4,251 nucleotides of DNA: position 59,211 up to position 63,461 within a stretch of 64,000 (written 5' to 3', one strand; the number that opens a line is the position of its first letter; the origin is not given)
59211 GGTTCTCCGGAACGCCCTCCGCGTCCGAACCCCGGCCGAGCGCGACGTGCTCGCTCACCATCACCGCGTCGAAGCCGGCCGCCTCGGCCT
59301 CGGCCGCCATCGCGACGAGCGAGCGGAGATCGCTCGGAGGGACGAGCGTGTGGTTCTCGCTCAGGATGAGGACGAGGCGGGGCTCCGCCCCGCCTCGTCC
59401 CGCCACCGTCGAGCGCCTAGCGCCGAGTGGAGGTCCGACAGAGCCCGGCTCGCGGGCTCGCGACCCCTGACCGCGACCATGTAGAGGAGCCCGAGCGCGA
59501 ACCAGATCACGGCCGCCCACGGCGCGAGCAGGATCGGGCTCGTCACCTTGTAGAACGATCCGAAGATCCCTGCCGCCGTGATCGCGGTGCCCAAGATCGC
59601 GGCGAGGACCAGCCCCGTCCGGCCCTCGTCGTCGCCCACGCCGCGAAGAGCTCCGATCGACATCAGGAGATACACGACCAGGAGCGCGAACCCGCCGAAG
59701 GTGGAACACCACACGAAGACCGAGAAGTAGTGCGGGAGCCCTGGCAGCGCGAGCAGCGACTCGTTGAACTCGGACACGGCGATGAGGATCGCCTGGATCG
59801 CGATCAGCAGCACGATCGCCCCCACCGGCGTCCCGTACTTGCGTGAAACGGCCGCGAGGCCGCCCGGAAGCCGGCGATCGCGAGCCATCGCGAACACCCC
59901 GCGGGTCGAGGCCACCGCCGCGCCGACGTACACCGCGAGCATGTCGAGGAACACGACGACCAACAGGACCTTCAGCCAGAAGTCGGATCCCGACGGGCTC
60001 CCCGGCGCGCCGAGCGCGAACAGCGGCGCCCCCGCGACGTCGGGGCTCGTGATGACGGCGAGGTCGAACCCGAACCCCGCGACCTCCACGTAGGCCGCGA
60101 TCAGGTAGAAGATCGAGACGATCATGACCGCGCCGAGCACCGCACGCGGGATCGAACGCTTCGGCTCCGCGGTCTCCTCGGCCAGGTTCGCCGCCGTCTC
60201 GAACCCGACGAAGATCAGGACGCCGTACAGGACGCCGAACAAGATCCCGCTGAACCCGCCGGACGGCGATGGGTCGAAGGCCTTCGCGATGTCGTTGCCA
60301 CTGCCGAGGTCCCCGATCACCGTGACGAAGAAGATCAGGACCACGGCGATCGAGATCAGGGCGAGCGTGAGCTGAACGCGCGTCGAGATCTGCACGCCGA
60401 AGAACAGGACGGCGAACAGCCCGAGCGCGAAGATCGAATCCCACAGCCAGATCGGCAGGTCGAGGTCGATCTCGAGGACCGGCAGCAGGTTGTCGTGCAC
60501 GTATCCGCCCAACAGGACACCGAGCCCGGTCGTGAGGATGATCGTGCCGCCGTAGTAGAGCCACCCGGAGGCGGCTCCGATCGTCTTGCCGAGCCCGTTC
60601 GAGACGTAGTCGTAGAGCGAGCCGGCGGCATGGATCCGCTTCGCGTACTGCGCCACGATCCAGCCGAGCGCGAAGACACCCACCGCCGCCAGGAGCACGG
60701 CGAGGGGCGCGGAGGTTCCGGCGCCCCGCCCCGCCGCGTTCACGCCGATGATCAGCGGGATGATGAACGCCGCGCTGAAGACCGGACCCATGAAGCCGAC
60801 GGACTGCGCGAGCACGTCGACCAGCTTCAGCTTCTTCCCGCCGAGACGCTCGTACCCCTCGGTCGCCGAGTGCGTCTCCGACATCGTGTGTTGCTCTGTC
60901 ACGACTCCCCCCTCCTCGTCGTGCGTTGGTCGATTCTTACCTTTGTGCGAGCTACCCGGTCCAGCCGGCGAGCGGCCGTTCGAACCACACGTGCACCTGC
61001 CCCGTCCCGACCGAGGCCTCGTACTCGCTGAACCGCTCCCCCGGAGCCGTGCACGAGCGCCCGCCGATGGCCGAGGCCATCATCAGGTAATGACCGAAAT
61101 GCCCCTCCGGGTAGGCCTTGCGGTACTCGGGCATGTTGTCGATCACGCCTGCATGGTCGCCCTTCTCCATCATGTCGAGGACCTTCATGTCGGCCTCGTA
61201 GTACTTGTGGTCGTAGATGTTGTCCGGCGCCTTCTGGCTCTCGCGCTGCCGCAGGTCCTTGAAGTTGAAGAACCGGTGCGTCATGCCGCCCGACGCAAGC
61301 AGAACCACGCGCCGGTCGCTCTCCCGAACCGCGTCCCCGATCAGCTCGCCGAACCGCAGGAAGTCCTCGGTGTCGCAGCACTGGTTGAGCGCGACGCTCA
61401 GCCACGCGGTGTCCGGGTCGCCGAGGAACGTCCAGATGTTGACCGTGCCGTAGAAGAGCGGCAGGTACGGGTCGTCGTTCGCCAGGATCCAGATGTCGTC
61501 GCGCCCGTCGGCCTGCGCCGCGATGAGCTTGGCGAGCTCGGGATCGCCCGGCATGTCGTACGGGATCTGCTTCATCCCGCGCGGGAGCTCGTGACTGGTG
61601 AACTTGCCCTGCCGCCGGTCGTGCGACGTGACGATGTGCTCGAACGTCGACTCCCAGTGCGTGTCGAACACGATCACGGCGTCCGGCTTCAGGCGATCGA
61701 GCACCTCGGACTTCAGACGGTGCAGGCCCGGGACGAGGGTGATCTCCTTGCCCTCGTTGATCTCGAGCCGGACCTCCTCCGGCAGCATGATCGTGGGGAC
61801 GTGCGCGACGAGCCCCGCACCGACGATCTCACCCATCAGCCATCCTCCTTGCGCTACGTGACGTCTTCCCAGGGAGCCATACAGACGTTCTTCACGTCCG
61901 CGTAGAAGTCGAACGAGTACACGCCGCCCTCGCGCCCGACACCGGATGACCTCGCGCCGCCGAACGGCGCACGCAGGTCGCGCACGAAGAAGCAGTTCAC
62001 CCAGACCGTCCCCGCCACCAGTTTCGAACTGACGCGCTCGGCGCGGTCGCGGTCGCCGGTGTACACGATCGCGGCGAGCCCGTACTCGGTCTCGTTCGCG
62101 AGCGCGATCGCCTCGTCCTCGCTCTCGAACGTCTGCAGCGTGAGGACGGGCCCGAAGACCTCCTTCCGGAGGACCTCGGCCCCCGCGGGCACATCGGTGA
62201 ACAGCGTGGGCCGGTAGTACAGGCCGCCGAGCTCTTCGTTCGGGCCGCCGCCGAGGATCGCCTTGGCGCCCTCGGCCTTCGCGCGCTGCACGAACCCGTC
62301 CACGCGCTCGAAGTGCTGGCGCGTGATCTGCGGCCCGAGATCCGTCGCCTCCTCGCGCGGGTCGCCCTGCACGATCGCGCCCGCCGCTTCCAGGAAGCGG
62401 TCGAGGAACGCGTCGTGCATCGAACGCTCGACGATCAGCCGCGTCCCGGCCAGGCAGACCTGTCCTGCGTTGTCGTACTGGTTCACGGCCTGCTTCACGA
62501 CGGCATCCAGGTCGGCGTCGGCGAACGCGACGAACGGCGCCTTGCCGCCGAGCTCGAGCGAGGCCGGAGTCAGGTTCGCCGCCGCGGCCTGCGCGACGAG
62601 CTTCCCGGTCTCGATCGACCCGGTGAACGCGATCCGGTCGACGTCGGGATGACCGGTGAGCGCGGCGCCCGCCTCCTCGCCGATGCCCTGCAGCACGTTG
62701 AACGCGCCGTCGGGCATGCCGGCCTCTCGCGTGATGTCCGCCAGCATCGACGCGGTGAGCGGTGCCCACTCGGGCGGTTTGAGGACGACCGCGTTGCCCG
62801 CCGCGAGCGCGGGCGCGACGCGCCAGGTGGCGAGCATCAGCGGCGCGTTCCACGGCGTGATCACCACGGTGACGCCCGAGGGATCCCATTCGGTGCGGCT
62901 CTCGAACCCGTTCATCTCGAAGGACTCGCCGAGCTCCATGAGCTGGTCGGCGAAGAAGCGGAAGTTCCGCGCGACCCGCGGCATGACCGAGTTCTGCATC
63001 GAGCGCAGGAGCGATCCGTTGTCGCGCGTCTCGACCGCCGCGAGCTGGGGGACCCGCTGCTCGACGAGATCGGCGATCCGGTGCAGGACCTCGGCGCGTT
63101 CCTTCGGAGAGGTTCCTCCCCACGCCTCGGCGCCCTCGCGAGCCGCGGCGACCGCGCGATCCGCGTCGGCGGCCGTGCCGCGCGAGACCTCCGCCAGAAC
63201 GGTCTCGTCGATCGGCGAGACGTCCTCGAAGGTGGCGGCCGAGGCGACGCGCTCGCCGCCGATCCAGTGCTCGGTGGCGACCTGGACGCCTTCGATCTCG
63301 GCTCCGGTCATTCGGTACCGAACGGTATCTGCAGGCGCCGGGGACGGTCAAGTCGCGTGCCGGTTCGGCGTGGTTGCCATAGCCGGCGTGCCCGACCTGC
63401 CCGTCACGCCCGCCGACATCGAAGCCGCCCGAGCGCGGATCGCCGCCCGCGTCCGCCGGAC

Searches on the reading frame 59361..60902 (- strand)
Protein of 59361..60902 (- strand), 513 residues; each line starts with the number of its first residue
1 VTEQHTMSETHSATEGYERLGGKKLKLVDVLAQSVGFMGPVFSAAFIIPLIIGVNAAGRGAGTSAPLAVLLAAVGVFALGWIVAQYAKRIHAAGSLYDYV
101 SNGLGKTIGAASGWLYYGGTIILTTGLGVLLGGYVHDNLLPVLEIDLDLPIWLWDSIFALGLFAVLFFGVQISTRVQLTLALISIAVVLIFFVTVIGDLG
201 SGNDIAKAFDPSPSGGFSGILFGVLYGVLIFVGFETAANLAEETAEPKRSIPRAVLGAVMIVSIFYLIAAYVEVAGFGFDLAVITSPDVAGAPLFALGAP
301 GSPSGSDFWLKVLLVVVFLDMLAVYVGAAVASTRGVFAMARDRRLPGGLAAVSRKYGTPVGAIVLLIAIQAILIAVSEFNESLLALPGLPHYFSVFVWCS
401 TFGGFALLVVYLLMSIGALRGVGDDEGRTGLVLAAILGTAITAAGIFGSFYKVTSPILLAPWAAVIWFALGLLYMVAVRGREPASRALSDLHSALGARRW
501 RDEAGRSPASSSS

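Call 64: search_protein_families(library=pfam, max_evalue=0.001, proteins=[window:59361-60902:-])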
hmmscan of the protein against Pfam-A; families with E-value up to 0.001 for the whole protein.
window:59361-60902:- (513 aa): 2 families
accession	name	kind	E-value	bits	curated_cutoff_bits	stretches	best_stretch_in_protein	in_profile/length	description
PF00324.27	AA_permease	-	9.7e-36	123.9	24.6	1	38-419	7-379/470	Amino acid permease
PF13520.12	AA_permease_2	-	4.6e-25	88.9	27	1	42-452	11-407/427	Amino acid permease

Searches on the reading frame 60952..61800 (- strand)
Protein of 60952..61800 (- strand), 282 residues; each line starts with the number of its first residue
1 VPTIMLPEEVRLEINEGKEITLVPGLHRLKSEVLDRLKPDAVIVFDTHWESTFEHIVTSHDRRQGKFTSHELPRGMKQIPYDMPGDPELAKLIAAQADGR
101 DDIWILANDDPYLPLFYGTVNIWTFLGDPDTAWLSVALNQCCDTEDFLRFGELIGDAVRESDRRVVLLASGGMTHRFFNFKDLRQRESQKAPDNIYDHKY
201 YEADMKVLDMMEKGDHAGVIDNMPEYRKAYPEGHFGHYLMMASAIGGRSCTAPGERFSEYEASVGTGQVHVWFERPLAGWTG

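Call 64: search_protein_families(library=pfam, max_evalue=0.001, proteins=[window:60952-61800:-])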
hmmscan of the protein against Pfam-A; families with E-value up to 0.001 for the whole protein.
window:60952-61800:- (282 aa): 1 family
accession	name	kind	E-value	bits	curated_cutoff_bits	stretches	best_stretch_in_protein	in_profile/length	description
PF02900.23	LigB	-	3.1e-24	85.9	26.3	1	28-273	33-268/269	Catalytic LigB subunit of aromatic ring-opening dioxygenase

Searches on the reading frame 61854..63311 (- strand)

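Call 64: search_protein_families(library=pfam, max_evalue=0.001, proteins=[window:61854-63311:-])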
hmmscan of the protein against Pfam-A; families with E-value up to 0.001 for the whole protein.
window:61854-63311:- (485 aa): 1 family
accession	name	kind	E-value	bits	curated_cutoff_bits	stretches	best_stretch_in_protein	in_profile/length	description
PF00171.27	Aldedh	-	9.4e-157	522.7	23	1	26-476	7-461/461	Aldehyde dehydrogenase family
